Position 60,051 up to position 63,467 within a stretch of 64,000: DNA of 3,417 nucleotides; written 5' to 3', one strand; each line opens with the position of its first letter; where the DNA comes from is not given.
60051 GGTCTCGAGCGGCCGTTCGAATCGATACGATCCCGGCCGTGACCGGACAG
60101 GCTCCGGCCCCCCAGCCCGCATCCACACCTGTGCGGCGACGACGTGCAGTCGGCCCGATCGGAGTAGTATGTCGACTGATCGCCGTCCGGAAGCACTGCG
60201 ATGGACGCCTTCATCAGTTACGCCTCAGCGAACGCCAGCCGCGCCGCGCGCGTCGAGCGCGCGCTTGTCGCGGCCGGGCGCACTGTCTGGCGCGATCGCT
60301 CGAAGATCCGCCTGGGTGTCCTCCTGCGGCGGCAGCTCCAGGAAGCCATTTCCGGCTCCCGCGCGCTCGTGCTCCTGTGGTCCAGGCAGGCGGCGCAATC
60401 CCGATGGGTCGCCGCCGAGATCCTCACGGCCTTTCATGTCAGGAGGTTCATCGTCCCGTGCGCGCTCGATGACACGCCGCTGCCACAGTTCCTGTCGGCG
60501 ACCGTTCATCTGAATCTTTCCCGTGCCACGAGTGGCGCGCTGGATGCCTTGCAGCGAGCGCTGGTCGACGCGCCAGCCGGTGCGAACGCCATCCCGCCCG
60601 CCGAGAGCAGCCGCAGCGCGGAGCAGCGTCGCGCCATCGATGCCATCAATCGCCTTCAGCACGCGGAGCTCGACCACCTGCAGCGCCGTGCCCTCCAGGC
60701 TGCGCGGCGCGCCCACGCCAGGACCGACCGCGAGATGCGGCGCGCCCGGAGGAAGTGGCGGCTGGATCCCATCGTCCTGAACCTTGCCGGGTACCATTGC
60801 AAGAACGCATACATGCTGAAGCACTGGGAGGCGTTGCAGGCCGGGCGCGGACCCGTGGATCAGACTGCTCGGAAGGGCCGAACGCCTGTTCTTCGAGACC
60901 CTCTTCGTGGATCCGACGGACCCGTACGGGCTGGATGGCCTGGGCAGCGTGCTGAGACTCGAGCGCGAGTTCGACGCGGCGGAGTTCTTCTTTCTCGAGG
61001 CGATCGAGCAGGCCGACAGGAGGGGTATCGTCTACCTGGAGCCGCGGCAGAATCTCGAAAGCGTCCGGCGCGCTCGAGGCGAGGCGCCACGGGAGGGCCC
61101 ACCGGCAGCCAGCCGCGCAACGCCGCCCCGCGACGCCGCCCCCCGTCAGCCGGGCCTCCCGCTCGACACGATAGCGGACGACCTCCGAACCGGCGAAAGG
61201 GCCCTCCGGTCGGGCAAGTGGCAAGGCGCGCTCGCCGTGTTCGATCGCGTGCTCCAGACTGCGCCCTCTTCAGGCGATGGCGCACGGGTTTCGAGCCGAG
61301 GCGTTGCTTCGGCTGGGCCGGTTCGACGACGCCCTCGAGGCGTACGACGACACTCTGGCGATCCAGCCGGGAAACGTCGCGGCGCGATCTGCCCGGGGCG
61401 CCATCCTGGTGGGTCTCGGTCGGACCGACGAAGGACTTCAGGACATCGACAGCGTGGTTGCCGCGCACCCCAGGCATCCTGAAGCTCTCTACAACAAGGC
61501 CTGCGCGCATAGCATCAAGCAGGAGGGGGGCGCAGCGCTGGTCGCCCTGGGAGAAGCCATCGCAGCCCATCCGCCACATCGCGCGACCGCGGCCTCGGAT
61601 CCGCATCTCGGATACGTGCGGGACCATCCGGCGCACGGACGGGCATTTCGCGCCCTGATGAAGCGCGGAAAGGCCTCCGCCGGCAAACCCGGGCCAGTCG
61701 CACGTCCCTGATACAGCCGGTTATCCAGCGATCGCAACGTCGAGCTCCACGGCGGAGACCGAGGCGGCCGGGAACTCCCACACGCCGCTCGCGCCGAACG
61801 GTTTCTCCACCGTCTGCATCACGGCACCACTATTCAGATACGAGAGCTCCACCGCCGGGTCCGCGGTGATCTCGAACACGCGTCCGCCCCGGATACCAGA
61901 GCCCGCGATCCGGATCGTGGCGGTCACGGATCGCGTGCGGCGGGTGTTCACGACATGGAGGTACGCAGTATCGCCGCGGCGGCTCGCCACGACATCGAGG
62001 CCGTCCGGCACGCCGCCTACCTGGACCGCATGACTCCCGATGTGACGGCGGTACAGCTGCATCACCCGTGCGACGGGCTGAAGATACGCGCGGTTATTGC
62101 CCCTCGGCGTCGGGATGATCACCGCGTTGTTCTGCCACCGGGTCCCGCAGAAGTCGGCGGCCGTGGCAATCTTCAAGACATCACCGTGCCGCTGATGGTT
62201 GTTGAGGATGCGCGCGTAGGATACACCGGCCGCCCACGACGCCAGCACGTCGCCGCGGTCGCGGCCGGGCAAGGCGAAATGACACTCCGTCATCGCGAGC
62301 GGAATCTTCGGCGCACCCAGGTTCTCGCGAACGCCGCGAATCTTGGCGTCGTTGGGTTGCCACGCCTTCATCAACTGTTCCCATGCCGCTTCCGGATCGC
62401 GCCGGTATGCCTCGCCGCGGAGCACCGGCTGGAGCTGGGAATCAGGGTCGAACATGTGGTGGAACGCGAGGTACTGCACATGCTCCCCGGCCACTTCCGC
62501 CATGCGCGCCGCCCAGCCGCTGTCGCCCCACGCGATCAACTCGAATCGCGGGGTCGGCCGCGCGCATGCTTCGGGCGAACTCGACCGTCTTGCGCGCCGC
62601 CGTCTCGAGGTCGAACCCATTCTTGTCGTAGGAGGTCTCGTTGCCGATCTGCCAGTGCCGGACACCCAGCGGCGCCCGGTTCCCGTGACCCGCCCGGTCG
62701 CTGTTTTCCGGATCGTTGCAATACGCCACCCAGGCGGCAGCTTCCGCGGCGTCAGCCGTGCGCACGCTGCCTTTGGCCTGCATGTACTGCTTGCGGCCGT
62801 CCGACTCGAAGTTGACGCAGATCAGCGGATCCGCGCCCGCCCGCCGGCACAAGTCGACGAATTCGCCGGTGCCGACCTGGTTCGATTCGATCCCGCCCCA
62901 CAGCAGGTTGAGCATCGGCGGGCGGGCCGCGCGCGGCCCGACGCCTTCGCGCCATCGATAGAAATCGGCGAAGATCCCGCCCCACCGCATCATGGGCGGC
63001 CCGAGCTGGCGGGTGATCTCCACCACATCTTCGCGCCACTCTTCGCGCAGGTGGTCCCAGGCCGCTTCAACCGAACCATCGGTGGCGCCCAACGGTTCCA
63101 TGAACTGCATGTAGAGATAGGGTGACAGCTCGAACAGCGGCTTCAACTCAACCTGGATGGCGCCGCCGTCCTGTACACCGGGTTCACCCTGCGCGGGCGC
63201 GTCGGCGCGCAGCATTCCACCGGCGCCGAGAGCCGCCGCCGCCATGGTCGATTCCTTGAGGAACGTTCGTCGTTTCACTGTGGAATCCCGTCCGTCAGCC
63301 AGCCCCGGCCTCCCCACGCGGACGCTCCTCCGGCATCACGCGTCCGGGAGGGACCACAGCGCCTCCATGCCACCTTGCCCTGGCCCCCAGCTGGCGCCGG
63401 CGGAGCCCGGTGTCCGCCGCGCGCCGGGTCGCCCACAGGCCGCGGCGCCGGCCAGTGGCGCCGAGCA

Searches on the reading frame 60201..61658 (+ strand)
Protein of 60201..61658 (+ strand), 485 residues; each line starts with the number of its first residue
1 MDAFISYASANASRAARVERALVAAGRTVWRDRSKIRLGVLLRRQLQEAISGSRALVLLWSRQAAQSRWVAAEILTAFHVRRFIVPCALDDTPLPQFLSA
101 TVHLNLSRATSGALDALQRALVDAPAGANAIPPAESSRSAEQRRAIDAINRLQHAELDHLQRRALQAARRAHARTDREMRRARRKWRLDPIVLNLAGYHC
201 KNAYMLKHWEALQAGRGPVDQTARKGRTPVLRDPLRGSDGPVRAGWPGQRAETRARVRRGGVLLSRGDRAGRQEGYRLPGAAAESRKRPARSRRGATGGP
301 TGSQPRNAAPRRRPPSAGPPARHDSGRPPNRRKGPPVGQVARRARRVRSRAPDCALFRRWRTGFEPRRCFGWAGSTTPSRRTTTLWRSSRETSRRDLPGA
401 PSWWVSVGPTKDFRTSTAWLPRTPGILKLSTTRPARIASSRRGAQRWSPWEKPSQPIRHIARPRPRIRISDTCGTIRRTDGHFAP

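Call 85: search_protein_families(library=pfam, proteins=[window:60201-61658:+], max_evalue=0.0001)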
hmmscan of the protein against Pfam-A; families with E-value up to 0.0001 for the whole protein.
window:60201-61658:+ (485 aa): 2 families
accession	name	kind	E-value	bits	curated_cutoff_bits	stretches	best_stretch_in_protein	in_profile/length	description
PF13676.11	TIR_2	-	2.6e-17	63.9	28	1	4-117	2-118/122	TIR domain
PF08937.16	ThsB_TIR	-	9.2e-05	23.2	21.2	0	41-78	47-84/100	Thoeris protein ThsB, TIR-like domain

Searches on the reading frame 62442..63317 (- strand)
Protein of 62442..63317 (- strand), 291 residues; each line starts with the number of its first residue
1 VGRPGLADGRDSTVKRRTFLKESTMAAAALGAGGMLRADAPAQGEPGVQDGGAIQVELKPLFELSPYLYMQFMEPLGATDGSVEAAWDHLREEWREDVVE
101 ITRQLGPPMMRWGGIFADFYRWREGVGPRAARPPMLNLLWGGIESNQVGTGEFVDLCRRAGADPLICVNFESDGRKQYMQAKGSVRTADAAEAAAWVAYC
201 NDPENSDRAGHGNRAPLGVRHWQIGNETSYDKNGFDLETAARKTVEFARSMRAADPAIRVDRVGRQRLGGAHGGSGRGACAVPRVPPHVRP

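Call 85: search_protein_families(library=pfam, proteins=[window:62442-63317:-], max_evalue=0.0001)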
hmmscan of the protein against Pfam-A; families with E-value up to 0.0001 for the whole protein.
window:62442-63317:- (291 aa): 1 family
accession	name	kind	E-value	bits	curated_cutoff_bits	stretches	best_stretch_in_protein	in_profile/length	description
PF22848.2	ASD1_dom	-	1.6e-05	25.1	22.2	1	113-168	21-75/239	Alpha-L-arabinofuranosidase 1 domain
